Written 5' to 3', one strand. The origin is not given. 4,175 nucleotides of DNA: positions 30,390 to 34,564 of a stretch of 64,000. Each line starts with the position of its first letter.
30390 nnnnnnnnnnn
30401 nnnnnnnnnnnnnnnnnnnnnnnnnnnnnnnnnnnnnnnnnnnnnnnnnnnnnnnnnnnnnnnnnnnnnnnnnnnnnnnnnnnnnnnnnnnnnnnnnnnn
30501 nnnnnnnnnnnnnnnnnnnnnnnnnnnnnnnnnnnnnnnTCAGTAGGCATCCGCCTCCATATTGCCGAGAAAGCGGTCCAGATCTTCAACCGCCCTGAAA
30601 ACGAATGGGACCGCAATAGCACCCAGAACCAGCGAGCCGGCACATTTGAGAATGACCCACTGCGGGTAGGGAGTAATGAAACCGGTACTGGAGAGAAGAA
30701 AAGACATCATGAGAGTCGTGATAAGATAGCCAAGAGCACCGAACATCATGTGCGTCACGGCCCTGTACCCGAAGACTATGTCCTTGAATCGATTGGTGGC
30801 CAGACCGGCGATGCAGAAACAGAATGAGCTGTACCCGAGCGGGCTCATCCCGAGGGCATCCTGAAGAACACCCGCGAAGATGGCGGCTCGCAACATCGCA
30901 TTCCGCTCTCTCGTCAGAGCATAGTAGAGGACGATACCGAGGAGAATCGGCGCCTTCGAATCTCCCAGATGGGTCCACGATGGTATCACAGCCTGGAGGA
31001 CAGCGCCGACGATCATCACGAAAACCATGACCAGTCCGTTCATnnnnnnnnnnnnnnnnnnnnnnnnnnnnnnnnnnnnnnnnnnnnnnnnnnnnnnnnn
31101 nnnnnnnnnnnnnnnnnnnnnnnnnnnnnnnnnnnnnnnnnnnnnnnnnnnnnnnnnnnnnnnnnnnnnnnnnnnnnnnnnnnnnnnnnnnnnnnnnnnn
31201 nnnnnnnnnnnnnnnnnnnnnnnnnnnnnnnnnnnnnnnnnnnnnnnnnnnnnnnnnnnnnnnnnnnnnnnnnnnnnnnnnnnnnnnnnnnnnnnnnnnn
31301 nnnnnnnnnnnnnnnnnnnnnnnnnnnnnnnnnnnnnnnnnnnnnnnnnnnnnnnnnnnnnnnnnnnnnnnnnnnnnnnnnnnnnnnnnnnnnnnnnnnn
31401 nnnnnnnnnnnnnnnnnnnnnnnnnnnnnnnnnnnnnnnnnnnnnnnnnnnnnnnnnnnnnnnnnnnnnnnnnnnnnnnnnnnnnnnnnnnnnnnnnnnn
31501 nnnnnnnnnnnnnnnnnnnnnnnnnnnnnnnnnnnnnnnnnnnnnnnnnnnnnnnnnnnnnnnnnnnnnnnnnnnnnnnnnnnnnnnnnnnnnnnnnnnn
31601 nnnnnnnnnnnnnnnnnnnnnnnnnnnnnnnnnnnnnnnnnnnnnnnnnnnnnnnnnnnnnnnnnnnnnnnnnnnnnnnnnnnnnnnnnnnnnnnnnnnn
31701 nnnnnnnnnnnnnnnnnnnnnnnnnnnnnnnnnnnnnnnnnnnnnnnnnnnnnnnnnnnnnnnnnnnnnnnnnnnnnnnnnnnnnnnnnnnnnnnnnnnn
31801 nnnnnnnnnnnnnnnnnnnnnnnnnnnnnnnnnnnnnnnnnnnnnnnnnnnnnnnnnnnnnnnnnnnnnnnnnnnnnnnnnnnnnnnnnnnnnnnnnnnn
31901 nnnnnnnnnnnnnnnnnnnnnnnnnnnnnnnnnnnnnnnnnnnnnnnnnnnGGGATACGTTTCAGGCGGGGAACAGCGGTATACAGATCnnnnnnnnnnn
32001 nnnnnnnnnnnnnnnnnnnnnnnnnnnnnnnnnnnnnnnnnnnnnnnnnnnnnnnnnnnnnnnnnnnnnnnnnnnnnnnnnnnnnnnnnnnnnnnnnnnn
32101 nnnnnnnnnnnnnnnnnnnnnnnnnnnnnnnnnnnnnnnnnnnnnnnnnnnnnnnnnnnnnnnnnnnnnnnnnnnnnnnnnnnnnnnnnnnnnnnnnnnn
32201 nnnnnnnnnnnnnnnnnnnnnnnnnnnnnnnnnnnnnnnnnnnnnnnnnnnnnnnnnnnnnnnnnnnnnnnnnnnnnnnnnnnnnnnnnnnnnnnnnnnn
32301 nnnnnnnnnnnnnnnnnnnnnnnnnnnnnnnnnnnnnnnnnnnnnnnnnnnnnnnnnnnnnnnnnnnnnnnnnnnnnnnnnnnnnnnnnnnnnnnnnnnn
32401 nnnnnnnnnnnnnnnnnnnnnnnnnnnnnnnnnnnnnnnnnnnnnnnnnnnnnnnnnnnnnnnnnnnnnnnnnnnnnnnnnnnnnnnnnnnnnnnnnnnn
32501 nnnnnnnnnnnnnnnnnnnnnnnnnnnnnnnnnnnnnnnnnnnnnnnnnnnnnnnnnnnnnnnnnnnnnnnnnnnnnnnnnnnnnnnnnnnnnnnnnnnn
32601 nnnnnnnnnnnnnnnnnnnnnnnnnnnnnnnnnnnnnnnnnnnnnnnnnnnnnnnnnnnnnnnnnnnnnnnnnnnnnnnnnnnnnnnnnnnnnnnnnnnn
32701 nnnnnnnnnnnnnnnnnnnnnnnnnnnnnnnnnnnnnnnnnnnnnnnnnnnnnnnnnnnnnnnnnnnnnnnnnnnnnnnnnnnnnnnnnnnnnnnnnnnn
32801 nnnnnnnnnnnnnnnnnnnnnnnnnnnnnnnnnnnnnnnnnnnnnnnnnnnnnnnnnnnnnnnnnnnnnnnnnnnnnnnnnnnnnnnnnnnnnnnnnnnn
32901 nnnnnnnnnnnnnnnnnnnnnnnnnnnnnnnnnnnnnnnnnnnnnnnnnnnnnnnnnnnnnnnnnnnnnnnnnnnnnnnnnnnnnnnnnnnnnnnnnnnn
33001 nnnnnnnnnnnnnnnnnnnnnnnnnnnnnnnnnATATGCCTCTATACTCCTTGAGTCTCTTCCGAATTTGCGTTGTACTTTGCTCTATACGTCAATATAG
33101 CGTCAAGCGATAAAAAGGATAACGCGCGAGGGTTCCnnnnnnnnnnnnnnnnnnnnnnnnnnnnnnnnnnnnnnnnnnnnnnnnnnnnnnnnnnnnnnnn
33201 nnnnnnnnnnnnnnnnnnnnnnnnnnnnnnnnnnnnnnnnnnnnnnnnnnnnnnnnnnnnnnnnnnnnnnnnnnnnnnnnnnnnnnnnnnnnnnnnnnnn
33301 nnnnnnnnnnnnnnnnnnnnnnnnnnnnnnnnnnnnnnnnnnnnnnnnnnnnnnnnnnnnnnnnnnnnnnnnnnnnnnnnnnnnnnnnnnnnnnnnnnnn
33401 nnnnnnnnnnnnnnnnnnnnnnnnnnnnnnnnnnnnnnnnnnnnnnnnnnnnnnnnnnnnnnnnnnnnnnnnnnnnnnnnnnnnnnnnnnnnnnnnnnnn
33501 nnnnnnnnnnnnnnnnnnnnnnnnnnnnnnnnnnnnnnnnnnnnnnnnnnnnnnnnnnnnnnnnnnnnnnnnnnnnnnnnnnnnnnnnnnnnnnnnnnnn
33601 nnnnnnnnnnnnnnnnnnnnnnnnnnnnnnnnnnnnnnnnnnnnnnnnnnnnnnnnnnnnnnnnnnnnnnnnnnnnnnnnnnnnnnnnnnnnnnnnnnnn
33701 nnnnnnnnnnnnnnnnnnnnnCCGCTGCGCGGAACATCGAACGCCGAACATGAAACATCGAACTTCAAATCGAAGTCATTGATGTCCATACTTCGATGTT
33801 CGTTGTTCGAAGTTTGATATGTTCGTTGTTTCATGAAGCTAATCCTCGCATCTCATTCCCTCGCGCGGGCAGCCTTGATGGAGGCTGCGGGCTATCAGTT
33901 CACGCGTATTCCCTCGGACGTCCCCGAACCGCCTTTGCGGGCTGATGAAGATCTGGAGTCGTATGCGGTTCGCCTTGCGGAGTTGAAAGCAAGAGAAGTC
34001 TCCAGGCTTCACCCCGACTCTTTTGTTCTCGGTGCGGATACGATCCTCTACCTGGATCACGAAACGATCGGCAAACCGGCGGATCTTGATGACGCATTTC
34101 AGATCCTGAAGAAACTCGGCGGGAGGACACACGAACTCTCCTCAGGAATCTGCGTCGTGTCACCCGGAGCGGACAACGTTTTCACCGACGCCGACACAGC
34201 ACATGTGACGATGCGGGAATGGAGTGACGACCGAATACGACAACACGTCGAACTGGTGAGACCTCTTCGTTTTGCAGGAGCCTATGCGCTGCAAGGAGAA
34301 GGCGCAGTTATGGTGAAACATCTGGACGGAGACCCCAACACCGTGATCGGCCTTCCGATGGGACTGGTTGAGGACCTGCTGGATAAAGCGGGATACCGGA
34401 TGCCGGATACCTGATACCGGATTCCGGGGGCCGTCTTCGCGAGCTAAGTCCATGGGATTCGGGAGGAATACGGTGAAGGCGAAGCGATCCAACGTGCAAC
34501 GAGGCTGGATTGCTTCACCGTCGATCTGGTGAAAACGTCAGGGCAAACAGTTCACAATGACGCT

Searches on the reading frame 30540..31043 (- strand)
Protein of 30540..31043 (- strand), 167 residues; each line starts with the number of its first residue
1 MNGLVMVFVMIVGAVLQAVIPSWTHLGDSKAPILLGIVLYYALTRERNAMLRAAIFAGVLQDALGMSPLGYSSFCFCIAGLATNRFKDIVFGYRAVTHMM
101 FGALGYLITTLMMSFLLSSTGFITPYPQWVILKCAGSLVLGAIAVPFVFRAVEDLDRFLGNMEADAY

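Call 25: search_protein_families(library=pfam, proteins=[window:30540-31043:-], max_evalue=0.001)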
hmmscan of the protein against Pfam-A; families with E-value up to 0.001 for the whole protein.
window:30540-31043:- (167 aa): 1 family
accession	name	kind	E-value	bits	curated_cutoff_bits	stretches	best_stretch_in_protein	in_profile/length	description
PF04093.17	MreD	-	3.5e-07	30.9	24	1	4-139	8-146/158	rod shape-determining protein MreD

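Call 62: list_cluster_members(proteins=[window:30540-31043:-, window:33833-34414:+, P0125, P0130, P0138, P0140, P0143, P0153, P0165, P0169])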
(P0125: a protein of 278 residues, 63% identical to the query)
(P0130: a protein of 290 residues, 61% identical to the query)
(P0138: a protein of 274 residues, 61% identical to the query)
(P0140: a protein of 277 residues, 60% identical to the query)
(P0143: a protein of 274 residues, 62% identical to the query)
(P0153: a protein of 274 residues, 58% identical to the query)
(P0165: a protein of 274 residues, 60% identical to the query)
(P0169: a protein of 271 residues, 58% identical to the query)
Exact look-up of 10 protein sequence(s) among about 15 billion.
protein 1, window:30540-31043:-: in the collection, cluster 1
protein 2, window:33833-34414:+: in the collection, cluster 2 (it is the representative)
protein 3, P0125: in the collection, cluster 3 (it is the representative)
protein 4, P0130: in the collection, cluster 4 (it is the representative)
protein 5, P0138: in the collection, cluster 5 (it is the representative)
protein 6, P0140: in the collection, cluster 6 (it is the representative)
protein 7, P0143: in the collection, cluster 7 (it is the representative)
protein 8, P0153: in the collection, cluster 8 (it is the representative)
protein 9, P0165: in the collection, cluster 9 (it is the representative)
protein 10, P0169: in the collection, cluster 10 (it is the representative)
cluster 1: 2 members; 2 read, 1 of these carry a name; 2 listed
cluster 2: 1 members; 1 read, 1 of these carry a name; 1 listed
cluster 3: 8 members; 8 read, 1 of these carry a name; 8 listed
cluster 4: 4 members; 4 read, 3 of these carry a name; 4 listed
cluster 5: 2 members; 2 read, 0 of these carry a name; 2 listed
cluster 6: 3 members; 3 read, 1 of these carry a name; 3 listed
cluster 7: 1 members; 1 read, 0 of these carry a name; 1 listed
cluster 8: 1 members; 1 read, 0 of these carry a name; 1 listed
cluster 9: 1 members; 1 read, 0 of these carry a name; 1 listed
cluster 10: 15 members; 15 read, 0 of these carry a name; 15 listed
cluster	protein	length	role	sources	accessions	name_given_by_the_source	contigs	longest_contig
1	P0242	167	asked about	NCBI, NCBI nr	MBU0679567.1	MAG: rod shape-determining protein MreD [Verrucomicrobia bacterium] | rod shape-determining protein MreD [Verrucomicrobiota bacterium]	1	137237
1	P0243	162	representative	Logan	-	-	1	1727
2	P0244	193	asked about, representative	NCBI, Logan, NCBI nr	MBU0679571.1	MAG: septum formation protein Maf [Verrucomicrobia bacterium] | septum formation protein Maf [Verrucomicrobiota bacterium]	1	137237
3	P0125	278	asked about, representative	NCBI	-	-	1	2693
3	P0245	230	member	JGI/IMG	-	phenylacetic acid degradation operon negative regulatory protein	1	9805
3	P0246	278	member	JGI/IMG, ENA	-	-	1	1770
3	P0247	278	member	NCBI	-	-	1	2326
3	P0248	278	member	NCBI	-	-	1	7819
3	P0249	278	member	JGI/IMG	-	-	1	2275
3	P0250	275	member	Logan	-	-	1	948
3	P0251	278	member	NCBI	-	-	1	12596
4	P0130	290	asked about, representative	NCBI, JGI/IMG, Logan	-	phenylacetic acid degradation operon negative regulatory protein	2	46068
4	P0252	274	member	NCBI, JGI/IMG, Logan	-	phenylacetic acid degradation operon negative regulatory protein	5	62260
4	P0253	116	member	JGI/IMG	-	DNA-binding transcriptional regulator PaaX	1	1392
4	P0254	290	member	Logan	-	-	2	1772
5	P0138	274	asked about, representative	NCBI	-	-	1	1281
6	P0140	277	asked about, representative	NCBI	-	-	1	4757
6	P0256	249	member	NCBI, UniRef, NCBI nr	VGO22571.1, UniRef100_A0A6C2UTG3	hypothetical protein SCARR_04656 [Pontiella sulfatireligans] | Uncharacterized protein n=2 Tax=Pontiella sulfatireligans TaxID=2750658 ...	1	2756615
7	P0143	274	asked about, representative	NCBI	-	-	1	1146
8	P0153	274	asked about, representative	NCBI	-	-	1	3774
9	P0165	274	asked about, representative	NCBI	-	-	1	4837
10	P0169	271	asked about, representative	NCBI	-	-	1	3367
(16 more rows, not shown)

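Call 97: find_encoding_contigs(protein=P0256, flank=10000, max_places=2)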
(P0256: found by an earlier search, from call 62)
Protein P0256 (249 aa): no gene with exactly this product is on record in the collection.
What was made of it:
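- Tried and rejected: A second P. sulfatireligans paralogue (SCARR_04656) could not be fetched (call 97).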

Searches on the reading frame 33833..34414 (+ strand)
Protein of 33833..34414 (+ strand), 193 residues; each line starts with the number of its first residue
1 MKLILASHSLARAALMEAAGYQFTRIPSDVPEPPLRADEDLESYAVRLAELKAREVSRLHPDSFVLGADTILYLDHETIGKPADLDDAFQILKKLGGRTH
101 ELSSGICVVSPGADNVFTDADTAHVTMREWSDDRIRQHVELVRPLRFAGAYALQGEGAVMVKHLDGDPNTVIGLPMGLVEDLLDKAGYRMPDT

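Call 25: search_protein_families(library=pfam, proteins=[window:33833-34414:+], max_evalue=0.001)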
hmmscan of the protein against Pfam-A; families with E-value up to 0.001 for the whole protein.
window:33833-34414:+ (193 aa): 1 family
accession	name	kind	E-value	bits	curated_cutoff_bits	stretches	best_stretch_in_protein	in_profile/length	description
PF02545.19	Maf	-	2.9e-48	164.5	27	1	2-185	1-186/187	Maf-like protein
